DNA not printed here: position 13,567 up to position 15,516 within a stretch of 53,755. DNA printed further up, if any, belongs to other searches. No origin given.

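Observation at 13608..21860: Island made only of flavoenzymes: 2 KstD/fumarate-reductase-like FAD enzymes + 2 FMN/[4Fe-4S]/FAD ene-reductases + Isf-like flavoprotein, with no regulator or transporter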

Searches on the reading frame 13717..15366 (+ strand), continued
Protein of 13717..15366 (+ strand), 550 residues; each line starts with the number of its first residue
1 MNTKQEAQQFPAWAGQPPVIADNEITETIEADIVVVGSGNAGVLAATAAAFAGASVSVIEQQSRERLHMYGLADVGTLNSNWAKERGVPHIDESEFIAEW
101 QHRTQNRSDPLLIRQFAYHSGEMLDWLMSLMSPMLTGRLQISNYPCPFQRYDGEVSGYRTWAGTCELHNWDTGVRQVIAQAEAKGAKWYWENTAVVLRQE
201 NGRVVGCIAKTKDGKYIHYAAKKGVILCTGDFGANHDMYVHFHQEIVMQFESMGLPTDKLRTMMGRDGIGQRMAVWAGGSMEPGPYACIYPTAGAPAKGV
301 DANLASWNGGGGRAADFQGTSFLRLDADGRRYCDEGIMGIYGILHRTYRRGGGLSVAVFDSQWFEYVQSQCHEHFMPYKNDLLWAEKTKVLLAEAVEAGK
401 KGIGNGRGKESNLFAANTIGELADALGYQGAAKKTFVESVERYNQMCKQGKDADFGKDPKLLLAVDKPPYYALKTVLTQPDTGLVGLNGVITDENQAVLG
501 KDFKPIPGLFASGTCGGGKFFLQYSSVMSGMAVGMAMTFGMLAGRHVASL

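Call 49: search_protein_families(library=pfam, max_evalue=0.01, proteins=[L005:11690-13549:+, L011:8870-10837:+, L005:7171-7944:+, L005:16988-18976:+, L005:13670-14737:+, L005:5667-6395:+])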
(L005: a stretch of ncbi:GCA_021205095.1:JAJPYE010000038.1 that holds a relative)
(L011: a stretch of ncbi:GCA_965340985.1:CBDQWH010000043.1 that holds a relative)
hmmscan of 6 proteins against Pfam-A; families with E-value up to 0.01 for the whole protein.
L005:11690-13549:+ (619 aa): 0 families

L011:8870-10837:+ (655 aa): 1 family
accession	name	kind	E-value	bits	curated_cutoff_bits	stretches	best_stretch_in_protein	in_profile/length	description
PF13229.12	Beta_helix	-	0.00052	20.1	25.9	1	123-275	1-135/158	Right handed beta helix region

L005:7171-7944:+ (257 aa): 0 families

L005:16988-18976:+ (662 aa): 0 families

L005:13670-14737:+ (355 aa): 12 families
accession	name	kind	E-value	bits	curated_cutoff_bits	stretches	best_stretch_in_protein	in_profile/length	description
PF00258.30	Flavodoxin_1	-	3.7e-10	40.6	25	1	5-71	1-70/143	Flavodoxin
PF00037.32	Fer4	-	4.1e-08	33.1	21.1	1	243-260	2-19/24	4Fe-4S binding domain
PF12837.12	Fer4_6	-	4.7e-08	33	25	1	242-259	2-19/24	4Fe-4S binding domain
PF14697.11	Fer4_21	-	8.7e-07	29.4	35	1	242-292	1-56/59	4Fe-4S dicluster domain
PF12641.12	Flavodoxin_3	-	2.8e-06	27.7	27.5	1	4-95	1-84/160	Flavodoxin domain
PF12797.12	Fer4_2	-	2.9e-06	27.3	24.5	1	241-259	2-20/22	4Fe-4S binding domain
PF13183.11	Fer4_8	-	2.5e-05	25.2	27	0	245-259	50-64/68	4Fe-4S dicluster domain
PF12724.12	Flavodoxin_5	-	3.1e-05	24.8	27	1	5-85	2-81/145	Flavodoxin domain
PF12838.12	Fer4_7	-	3.4e-05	24.7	27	1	248-292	1-52/52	4Fe-4S dicluster domain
PF13237.11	Fer4_10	-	0.0003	21.1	25.5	1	243-289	3-53/53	4Fe-4S dicluster domain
PF13187.11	Fer4_9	-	0.00036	20.9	27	1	248-293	1-52/52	4Fe-4S dicluster domain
PF13484.11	Fer4_16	-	0.002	19.3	30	0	278-303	2-26/66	4Fe-4S double cluster binding domain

L005:5667-6395:+ (242 aa): 1 family
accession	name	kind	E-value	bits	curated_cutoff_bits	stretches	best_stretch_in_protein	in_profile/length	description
PF13577.12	SnoaL_4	-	2.9e-09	37.4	24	1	13-167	2-125/126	SnoaL-like domain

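Call 50: search_solved_structures(query=window:13717-15366:+, max_evalue=1e-20, show_alignments=1)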
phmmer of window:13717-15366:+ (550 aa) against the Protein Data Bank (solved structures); distinct sequences matched with E-value up to 1e-20: 2.
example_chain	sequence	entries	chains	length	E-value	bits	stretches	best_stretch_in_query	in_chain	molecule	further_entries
1lj1_A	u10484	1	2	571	8e-21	77.4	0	31-314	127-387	flavocytochrome c3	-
1m64_A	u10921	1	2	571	9.3e-21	77.2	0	31-312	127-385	flavocytochrome c3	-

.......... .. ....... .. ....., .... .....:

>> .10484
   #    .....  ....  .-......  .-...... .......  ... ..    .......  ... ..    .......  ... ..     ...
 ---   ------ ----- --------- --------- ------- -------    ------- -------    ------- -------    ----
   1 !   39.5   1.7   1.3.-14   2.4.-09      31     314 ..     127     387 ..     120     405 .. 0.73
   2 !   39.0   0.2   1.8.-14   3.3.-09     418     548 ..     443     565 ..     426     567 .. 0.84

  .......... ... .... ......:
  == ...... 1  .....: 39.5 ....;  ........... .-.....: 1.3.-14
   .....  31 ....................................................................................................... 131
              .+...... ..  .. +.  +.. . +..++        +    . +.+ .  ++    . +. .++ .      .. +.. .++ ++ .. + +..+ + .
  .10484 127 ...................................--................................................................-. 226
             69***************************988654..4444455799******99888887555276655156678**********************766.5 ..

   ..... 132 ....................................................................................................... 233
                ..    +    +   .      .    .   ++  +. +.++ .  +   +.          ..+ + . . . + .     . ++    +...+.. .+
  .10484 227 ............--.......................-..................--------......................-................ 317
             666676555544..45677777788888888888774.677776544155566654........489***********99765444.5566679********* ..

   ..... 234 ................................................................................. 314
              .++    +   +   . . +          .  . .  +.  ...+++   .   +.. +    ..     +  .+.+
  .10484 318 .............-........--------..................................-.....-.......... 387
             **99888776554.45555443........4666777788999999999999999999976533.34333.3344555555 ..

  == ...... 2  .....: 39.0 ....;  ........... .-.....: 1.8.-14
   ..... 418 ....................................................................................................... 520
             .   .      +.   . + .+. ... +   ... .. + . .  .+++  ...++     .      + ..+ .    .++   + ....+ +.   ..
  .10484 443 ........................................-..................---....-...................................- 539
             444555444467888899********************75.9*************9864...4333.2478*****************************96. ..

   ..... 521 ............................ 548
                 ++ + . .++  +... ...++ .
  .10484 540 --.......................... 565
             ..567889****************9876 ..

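Call 56: find_encoding_contigs(protein=P0025, flank=8000, max_places=1)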
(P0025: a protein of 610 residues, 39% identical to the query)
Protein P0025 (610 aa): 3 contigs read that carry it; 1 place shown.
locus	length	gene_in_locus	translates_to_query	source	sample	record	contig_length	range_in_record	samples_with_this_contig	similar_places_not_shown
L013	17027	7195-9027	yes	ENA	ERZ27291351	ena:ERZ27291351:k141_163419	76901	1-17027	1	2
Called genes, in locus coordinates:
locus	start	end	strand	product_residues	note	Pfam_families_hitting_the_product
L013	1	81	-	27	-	?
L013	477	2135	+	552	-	PF00196:GerE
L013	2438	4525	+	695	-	PF00890:FAD_binding_2, PF01134:GIDA (weak), PF01266:DAO, PF03486:HI0933_like (faint), PF07992:Pyr_redox_2 (weak), PF12831:FAD_oxidored, PF13450:NAD_binding_8 (weak), PF04205:FMN_bind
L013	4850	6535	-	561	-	PF00196:GerE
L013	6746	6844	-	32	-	-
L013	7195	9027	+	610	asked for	PF00890:FAD_binding_2, PF01266:DAO (faint), PF12831:FAD_oxidored (faint), PF13450:NAD_binding_8 (faint)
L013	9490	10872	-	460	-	-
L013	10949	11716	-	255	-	-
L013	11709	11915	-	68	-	PF12844:HTH_19 (weak), PF13560:HTH_31 (weak), PF01381:HTH_3, PF13443:HTH_26, PF04545:Sigma70_r4 (weak)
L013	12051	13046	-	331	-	PF03747:ADP_ribosyl_GH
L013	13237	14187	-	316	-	PF00294:PfkB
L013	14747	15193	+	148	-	-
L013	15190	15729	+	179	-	PF13470:PIN_3 (weak)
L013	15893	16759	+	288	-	-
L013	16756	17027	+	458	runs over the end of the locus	PF02558:ApbA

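Call 57: find_encoding_contigs(protein=P0026, flank=8000, max_places=1)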
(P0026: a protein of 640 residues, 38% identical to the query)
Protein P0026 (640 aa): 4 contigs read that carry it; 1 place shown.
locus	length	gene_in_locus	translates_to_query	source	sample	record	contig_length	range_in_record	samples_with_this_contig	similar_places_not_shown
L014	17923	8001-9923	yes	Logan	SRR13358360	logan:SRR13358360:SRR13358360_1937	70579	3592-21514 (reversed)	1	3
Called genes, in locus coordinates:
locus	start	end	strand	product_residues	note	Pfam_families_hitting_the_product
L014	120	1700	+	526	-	PF00389:2-Hacid_dh, PF02826:2-Hacid_dh_C, PF19304:PGDH_inter, PF01842:ACT (weak)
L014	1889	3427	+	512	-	PF00682:HMGL-like, PF22617:HCS_D2, PF08502:LeuA_dimer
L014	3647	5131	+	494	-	PF00171:Aldedh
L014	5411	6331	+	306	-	PF02881:SRP54_N, PF13604:AAA_30 (weak), PF00448:SRP54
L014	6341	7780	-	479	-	PF00196:GerE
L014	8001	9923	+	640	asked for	PF00890:FAD_binding_2, PF03486:HI0933_like (weak)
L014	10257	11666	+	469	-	PF02881:SRP54_N, PF06414:Zeta_toxin (faint), PF00448:SRP54, PF13401:AAA_22, PF02978:SRP_SPB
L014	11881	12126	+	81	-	PF00886:Ribosomal_S16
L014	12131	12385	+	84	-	PF13083:KH_KhpA-B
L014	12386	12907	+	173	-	PF24986:PRC_RimM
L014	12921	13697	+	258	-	PF01746:tRNA_m1G_MT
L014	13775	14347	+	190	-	PF10502:Peptidase_S26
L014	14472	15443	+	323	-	PF02091:tRNA-synt_2e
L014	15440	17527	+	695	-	PF02092:tRNA_synt_2f, PF05746:DALR_1 (weak)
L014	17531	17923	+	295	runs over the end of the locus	PF03618:Kinase-PPPase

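Call 67: predict_structure(alignment_id=A1)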
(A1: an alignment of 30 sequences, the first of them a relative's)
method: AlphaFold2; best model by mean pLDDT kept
length: 550 residues; sequences in the alignment: 30
mean_pLDDT: 86.4   pTM: 0.89
mean pLDDT of the five models: 86.4, 86.0, 85.5, 84.4, 84.3
residues with pLDDT >= 90: 316; 70-90: 164; 50-70: 36; < 50: 34
segments of 3 or more residues with pLDDT < 50: 1-5, 287-304, 306-315
pLDDT, mean of each block of 10 residues (from residue 1): 56 94 98 97 98 98 88 82 95 92 75 94 97 91 88 85 88 94 98 98 98 98 97 90 85 88 86 96 61 43 46 55 92 76 75 86 90 79 87 92 71 93 96 98 97 93 95 82 78 94 96 79 68 91 98
secondary structure, 60 per line:
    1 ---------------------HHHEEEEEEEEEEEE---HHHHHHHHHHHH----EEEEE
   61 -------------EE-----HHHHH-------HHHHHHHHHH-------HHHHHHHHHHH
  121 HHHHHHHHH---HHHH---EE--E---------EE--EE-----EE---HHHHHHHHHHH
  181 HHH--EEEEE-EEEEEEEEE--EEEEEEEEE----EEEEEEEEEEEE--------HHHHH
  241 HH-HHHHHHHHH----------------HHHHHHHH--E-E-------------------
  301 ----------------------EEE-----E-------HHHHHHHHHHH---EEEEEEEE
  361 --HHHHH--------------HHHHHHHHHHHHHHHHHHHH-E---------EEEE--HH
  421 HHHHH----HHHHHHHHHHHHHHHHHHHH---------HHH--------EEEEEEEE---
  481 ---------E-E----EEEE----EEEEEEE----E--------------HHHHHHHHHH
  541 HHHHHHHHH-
elements in order: E25-36 H40-51 E56-60 H81-85 H93-102 H110-129 H133-136 H170-183 E186-190 E192-200 E203-211 E216-227 H236-242 H244-252 H269-276 E323-325 H339-349 E353-360 H363-367 H382-401 E413-416 H419-425 H430-449 E470-477 E497-500 E505-511 H531-549
